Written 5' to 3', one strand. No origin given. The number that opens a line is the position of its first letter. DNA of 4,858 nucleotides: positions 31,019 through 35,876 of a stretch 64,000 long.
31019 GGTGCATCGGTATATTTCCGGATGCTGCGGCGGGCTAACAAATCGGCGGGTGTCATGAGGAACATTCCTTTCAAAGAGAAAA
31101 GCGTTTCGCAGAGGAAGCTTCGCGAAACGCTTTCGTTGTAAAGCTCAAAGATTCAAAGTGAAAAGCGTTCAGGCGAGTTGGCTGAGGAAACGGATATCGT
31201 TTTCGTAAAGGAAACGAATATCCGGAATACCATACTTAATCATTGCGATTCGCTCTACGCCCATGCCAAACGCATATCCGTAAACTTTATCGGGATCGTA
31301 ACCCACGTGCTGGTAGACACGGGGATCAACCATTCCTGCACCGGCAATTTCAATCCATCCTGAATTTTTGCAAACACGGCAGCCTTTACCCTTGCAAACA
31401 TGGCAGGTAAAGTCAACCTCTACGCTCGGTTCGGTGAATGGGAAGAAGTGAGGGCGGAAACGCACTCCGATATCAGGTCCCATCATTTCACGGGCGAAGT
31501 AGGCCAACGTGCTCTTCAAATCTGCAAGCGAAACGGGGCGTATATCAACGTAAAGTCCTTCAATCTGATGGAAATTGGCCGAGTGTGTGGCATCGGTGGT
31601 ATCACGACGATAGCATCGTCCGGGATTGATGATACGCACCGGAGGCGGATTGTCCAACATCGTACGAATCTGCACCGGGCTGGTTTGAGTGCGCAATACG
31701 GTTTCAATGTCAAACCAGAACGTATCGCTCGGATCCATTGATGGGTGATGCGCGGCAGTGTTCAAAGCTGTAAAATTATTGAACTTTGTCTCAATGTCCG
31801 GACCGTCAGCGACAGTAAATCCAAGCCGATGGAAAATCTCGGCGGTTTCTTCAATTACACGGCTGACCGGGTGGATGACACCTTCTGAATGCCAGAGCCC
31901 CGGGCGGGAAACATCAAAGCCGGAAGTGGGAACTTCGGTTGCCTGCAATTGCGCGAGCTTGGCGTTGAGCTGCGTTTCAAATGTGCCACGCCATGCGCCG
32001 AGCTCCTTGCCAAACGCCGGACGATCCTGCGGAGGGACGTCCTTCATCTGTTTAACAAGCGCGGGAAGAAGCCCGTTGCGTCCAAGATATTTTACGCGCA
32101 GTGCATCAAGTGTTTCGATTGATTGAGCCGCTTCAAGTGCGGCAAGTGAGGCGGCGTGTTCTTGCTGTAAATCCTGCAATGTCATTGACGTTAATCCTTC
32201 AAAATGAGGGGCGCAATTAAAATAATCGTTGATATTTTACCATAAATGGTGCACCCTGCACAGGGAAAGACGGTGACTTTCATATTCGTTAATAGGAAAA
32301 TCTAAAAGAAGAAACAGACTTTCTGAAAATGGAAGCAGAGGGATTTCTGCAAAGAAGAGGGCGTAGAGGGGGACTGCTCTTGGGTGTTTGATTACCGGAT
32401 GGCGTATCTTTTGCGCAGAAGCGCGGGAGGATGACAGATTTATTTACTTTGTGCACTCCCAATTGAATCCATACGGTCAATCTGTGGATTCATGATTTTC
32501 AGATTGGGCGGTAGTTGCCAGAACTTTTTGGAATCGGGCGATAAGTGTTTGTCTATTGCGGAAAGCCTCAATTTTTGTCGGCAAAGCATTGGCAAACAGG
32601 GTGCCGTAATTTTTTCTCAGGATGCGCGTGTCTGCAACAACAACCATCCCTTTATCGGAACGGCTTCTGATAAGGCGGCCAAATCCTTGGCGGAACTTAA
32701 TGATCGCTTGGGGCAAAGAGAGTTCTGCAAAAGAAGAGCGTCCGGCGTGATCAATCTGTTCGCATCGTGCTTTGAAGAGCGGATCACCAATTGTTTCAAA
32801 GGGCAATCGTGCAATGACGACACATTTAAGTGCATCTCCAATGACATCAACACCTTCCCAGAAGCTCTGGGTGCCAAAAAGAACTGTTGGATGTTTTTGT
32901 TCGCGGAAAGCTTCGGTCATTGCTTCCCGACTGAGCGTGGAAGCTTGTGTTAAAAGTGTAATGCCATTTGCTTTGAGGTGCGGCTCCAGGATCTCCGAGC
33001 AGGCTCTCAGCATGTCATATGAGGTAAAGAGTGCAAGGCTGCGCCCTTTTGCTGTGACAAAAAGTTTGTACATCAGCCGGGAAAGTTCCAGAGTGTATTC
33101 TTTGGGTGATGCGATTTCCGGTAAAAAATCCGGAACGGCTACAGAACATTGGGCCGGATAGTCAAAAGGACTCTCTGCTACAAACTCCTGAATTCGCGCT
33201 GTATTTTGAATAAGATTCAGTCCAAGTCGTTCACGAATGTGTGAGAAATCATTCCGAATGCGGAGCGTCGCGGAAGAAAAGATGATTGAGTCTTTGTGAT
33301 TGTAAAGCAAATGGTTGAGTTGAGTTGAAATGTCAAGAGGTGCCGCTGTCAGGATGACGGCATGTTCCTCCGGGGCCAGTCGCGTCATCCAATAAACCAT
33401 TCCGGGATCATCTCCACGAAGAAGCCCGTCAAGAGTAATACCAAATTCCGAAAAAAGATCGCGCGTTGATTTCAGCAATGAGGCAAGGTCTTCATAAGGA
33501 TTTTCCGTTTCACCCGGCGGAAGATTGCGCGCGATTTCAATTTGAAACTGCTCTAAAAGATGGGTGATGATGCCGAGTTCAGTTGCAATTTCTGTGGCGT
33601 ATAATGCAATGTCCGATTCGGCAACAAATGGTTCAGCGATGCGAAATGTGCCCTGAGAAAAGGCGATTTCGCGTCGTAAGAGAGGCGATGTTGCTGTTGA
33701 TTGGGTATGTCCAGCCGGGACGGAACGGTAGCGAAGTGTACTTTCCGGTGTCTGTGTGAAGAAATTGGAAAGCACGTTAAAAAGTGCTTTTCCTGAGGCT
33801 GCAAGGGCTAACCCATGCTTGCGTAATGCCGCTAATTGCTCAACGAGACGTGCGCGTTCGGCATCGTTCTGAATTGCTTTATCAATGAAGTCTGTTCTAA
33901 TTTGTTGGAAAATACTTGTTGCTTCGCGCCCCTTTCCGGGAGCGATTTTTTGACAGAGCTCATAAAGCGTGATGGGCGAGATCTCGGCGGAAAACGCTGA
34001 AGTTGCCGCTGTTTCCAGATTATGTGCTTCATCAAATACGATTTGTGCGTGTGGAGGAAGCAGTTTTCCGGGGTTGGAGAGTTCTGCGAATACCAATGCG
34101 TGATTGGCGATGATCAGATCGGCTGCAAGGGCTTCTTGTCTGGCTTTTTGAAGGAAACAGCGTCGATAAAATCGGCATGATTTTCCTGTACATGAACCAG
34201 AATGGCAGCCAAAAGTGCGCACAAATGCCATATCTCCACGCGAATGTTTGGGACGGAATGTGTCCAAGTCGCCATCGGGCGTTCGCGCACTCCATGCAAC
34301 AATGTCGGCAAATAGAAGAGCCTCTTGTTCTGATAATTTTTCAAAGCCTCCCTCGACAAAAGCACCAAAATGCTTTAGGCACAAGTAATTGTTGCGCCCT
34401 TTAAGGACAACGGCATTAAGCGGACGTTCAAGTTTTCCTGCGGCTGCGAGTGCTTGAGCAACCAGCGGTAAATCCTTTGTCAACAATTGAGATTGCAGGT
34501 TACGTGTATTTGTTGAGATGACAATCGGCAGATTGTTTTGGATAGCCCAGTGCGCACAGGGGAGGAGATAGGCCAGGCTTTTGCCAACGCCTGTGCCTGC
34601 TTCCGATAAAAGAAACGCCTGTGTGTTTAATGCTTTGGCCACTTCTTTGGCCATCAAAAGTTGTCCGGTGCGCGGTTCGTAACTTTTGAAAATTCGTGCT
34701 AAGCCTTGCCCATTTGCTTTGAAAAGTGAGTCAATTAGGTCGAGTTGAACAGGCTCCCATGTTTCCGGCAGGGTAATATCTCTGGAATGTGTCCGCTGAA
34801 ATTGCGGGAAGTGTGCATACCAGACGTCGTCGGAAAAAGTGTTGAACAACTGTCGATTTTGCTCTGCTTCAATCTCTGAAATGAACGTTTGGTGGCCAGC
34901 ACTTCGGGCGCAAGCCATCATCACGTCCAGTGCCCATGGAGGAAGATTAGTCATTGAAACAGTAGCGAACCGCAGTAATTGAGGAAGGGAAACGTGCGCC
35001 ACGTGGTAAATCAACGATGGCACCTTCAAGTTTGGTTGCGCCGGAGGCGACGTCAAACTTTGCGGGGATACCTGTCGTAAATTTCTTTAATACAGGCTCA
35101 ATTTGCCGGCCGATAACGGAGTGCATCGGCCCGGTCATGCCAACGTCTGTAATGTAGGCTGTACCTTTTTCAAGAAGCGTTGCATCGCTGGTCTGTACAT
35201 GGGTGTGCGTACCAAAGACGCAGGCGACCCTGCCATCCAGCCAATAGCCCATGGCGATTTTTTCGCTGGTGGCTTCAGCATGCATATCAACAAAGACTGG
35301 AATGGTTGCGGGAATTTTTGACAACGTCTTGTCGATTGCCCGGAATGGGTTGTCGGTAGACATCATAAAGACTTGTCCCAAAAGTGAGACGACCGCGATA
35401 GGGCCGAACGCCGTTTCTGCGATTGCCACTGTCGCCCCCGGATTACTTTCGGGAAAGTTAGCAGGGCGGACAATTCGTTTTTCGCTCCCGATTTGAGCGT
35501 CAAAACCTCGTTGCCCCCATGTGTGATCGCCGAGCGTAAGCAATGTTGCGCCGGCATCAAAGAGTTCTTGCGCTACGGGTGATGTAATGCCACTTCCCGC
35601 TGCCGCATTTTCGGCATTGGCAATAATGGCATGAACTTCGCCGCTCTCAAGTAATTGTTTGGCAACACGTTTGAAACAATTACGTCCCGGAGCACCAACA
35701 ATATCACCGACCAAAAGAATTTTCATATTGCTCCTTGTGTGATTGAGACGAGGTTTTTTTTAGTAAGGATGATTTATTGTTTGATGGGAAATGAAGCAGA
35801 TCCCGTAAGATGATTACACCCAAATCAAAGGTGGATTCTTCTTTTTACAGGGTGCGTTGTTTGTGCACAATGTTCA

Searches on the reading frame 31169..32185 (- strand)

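Call 63: search_protein_families(library=pfam, proteins=[window:31169-32185:-], max_evalue=0.00001)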
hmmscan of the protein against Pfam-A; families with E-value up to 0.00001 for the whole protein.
window:31169-32185:- (338 aa): 2 families
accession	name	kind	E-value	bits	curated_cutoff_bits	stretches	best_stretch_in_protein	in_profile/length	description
PF01409.25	tRNA-synt_2d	-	7.8e-90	301.1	19.8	1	91-336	3-245/246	tRNA synthetases class II core domain (F)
PF02912.23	Phe_tRNA-synt_N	-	2.6e-18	66.2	22.3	1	22-84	2-64/69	Aminoacyl tRNA synthetase class II, N-terminal domain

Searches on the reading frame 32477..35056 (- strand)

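Call 63: search_protein_families(library=pfam, proteins=[window:32477-35056:-], max_evalue=0.00001)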
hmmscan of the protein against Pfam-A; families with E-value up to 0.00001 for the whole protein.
window:32477-35056:- (859 aa): 1 family
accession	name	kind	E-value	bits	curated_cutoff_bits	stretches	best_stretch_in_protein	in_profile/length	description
PF13307.12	Helicase_C_2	-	2.8e-45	154.9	25.3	1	666-827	5-169/170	Helicase C-terminal domain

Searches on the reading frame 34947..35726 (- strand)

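Call 63: search_protein_families(library=pfam, proteins=[window:34947-35726:-], max_evalue=0.00001)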
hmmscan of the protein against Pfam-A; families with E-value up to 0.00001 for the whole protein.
window:34947-35726:- (259 aa): 1 family
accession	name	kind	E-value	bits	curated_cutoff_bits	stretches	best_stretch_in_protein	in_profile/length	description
PF13277.11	YmdB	-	6.5e-87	291.4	27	1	4-242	1-242/253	YmdB-like protein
